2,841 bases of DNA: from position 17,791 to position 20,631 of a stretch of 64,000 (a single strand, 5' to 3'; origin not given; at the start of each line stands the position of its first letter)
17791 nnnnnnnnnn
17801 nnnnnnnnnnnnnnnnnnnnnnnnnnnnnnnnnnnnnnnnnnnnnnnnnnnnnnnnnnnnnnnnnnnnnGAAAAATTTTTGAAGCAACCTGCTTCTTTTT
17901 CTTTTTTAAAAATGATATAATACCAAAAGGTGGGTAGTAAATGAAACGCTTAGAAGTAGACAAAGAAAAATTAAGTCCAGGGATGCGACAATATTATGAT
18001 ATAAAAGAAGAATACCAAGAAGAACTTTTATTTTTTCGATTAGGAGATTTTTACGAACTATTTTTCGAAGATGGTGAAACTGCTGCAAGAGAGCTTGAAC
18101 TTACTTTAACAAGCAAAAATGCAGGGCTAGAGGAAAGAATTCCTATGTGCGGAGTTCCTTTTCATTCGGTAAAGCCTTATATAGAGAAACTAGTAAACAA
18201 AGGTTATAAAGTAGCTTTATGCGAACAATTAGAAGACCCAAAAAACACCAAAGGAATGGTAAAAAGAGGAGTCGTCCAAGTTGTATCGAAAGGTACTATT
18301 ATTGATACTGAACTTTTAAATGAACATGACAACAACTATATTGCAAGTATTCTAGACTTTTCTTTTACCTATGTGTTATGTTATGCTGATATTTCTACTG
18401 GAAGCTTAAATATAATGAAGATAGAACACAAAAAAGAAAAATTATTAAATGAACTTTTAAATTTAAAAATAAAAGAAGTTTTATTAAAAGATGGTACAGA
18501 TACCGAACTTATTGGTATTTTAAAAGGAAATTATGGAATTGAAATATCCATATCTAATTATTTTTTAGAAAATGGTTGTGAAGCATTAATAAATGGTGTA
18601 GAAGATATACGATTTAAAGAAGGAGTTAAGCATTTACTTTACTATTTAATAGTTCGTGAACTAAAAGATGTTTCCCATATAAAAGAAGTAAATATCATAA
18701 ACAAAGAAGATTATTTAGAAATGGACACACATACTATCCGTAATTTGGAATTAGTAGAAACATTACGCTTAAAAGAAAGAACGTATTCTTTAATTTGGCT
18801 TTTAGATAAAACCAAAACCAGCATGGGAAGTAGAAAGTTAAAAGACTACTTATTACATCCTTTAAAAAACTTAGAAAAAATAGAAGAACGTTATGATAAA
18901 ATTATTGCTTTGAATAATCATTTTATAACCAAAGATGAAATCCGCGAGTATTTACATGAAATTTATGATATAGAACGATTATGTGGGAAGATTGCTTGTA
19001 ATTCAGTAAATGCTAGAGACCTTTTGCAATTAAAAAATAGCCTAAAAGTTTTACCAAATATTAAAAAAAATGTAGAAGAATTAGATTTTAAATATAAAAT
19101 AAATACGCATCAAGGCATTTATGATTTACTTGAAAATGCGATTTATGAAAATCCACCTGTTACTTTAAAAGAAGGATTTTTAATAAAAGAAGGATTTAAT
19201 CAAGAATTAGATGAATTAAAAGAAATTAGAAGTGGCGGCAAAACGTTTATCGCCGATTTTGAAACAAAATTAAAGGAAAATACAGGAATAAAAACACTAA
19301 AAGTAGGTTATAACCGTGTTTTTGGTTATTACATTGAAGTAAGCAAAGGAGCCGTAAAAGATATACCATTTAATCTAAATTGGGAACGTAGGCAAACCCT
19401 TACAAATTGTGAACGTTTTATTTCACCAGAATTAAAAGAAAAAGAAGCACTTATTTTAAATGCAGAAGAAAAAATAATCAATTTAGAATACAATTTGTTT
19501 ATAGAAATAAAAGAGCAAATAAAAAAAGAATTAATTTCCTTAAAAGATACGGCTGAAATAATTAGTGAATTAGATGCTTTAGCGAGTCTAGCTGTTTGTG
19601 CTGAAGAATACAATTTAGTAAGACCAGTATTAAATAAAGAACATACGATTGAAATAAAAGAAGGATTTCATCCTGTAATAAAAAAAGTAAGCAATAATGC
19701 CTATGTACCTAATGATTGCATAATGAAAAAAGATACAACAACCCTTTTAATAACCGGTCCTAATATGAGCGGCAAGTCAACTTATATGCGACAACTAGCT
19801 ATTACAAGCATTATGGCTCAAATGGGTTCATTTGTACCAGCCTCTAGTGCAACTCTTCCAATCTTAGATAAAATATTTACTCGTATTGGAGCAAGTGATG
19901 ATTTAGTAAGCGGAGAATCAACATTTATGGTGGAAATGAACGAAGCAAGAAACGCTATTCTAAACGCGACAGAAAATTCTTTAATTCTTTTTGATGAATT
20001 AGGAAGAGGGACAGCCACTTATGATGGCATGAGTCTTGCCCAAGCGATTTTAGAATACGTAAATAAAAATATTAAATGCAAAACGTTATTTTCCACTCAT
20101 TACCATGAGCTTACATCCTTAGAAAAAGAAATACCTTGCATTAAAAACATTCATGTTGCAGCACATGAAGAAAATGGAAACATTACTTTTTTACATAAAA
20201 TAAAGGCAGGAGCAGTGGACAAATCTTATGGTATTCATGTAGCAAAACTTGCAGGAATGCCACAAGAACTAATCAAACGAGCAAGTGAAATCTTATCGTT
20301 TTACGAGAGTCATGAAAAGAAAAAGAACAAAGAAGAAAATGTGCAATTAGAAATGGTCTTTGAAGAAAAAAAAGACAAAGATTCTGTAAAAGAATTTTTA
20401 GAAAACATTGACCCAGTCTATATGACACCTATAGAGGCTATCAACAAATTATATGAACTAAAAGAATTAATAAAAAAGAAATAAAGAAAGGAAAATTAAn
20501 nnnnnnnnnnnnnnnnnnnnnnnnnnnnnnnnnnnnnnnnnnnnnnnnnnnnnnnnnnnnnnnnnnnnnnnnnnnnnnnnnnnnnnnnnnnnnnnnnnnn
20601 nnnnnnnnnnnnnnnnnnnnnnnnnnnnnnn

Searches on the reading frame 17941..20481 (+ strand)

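Call 89: search_protein_families(library=ncbifam, proteins=[window:17941-20481:+], max_evalue=0.00001)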
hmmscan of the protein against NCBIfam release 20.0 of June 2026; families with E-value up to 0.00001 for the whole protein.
window:17941-20481:+ (847 aa): 4 families
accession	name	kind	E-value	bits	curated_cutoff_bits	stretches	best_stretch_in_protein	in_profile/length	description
TIGR01070.1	mutS1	equivalog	1.1e-302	1006.5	641.7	1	12-841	2-839/840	DNA mismatch repair protein MutS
NF003810.1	PRK05399.1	equivalog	2.3e-288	959.2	480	1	12-786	2-790/793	DNA mismatch repair protein MutS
NF052383.1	ATPase_KamC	equivalog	1.8e-61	208.5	300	1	290-726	11-433/508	lysine 5,6-aminomutase reactivase ATPase KamC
TIGR01069.2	mutS2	equivalog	2.4e-55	188.2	400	1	513-810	243-535/790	endonuclease MutS2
